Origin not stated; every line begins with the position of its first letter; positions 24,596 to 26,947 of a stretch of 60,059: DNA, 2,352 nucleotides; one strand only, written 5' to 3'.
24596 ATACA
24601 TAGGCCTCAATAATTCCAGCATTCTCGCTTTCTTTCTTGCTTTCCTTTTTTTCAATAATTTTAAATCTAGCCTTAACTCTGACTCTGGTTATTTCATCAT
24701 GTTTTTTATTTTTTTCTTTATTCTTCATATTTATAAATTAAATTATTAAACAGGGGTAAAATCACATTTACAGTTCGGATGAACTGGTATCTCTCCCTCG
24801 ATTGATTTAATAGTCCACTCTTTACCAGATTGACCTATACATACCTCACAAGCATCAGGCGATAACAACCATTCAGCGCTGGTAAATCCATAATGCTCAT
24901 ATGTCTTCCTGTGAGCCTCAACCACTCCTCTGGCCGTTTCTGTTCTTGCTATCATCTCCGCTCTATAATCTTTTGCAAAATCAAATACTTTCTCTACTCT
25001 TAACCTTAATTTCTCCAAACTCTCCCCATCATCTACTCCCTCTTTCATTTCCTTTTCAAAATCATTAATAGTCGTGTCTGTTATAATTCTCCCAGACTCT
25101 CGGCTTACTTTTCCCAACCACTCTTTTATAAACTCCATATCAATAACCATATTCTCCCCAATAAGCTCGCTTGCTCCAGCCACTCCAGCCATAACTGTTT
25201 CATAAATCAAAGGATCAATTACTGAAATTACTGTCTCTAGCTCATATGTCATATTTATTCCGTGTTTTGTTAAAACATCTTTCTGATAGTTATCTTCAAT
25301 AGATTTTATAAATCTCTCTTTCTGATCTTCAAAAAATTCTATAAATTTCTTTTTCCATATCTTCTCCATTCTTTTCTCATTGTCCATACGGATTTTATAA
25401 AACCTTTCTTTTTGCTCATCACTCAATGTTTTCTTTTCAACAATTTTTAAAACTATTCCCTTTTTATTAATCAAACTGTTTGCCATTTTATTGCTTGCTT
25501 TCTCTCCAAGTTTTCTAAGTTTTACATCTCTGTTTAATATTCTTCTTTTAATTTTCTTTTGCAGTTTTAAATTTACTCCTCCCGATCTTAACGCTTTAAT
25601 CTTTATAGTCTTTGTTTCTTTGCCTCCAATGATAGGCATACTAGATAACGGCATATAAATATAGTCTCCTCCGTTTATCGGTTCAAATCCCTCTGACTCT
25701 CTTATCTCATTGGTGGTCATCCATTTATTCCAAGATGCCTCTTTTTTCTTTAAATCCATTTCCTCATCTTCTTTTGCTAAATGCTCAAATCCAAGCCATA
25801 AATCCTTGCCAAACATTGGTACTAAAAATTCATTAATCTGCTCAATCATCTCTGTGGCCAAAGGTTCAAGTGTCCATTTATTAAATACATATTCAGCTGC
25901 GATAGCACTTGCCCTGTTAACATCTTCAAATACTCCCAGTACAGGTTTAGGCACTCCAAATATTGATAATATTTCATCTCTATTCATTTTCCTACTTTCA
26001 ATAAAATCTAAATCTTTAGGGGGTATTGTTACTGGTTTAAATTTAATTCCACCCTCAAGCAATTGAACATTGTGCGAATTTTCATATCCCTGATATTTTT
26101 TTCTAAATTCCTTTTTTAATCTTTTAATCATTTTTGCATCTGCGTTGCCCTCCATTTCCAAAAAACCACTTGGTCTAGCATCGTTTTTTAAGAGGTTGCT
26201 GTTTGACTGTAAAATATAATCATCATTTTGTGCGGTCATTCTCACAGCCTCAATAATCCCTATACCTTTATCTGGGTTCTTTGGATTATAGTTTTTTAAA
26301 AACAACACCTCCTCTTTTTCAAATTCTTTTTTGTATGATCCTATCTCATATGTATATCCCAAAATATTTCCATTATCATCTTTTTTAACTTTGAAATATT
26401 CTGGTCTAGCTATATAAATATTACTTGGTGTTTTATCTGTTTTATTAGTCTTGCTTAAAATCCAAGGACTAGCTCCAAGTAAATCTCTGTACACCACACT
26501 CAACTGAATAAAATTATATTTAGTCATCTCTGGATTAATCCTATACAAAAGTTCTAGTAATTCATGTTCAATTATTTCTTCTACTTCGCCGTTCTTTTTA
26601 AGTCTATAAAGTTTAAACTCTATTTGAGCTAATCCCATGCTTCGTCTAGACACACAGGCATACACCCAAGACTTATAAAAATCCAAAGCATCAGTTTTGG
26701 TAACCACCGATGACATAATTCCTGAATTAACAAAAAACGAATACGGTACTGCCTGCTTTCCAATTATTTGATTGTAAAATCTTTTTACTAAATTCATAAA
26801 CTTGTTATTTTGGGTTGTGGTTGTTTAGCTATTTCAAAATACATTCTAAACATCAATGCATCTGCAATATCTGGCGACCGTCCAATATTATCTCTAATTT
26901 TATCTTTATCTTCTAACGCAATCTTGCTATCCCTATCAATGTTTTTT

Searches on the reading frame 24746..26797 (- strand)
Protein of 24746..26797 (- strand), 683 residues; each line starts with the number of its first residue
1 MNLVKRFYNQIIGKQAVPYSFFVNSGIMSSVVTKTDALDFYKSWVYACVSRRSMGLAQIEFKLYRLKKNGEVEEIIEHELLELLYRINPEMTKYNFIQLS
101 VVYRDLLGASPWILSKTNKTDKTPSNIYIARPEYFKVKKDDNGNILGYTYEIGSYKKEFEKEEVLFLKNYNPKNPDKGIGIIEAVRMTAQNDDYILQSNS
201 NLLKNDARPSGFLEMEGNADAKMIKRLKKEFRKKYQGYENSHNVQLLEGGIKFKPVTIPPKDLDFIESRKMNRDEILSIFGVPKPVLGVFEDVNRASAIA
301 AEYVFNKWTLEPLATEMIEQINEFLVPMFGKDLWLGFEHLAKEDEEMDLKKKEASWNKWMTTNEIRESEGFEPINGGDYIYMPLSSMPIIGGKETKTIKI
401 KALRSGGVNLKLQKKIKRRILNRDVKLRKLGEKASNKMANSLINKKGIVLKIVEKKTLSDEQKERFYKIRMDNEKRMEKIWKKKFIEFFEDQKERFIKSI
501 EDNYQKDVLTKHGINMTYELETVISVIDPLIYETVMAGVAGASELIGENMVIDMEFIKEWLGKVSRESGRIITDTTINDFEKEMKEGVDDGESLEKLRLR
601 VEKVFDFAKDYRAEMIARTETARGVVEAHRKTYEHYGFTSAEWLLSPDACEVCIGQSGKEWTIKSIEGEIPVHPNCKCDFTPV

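Call 10: search_protein_families(library=phrogs, proteins=[window:24746-26797:-], max_evalue=0.001)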
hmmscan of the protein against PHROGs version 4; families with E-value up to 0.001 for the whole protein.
window:24746-26797:- (683 aa): 15 families
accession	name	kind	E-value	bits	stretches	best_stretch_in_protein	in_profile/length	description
phrog_2662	-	head and packaging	1e-92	312.9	1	35-682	60-707/717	portal protein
phrog_12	-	head and packaging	8.8e-67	227.5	1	19-499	69-526/646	portal protein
phrog_5929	-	head and packaging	5.1e-30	105.5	1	200-388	9-201/228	portal protein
phrog_2271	-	head and packaging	3.2e-16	59.2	1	173-382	185-394/859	portal protein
phrog_115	-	head and packaging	1e-13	52.3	1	573-683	203-317/665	minor head protein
phrog_6577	-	unknown function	2.3e-13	50.3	1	557-682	96-228/1066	-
phrog_2468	-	head and packaging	2.5e-13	51.2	1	453-653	16-225/303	head morphogenesis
phrog_4728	-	head and packaging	3e-13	50.4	1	578-683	186-299/591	head morphogenesis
phrog_595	-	head and packaging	1.2e-12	49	1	441-683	87-297/513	head maturation protease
phrog_21454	-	unknown function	5.7e-10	39.9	1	214-382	3-171/320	-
phrog_19480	-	head and packaging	7.7e-09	35.3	1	549-683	603-736/737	head morphogenesis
phrog_19443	-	head and packaging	2.5e-07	30.6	1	420-682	33-283/579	minor head protein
phrog_11117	-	head and packaging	5.6e-07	30.3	1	215-381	3-182/264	portal protein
phrog_8089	-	head and packaging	9.8e-06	26.1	1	577-683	151-266/268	head morphogenesis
phrog_16619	-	head and packaging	0.0004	19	1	610-682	199-272/1440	minor head protein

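Call 92: search_dna_similar(query=window:24746-26797:-, collection=phages, mode=protein, max_rows=10)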
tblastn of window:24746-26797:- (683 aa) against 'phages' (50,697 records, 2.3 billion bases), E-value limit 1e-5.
Records with a match: 800; places in all: 803; records where one place covers at least 80% of the query: 0.
Best place of each record, by identity: <60% 800.
By first word of the organism name: Mycobacterium 160; Streptococcus 101; Vibrio 91; Arthrobacter 54; Ralstonia 45; Staphylococcus 42; Gordonia 37; Klebsiella 30; Lactobacillus 30; Streptomyces 14; and 66 more.
By host as written in the record: - 117; Mycobacterium smegmatis mc2 155 110; Ralstonia solanacearum 35; Gordonia terrae 3612 29; Klebsiella pneumoniae 21; Arthrobacter globiformis B-2979 20; Staphylococcus sp. 18; Mycobacterium smegmatis mc#155 17; and 264 more.
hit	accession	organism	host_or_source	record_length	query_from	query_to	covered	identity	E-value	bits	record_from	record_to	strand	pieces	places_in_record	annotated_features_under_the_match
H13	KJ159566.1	Geobacillus phage GBK2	Geobacillus kaustophilus ATCC 8005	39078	44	387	50%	31.2%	3e-25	118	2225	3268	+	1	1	portal protein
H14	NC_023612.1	Geobacillus phage GBK2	Geobacillus kaustophilus ATCC 8005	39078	44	387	50%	31.2%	3e-25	118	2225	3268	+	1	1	portal protein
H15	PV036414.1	Ruminococcus phage NatCom_2329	Ruminococcus sp.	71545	9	378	54%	27.6%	1e-18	97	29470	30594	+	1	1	hypothetical protein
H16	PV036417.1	Ruminococcus phage NatCom_3870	Ruminococcus sp.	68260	19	378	53%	27.8%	4e-18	96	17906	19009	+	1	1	hypothetical protein (x2)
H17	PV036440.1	Ruminococcus phage NatCom_28775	Ruminococcus sp.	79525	19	378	53%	27.8%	4e-18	96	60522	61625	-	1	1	hypothetical protein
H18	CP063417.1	Parageobacillus phage JGon-2020a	Parageobacillus thermoglucosidasius 23.6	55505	44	385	50%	28.8%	6e-32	139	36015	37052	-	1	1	record has no annotation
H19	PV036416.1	phage NatCom_3357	human feces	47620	19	378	53%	27.1%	4e-17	92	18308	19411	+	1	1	portal protein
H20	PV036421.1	phage NatCom_9291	[Clostridium] innocuum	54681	19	378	53%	26.8%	3e-17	93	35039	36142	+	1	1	hypothetical protein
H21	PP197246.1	Terrisporobacter phage TPDSL_ph1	Terrisporobacter petrolearius DSL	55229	19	378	53%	26.7%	4e-18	96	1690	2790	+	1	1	portal protein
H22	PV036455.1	Lachnospiraceae phage IMGVR 15430980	Lachnospiraceae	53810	19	378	53%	26.6%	2e-13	80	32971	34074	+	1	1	portal protein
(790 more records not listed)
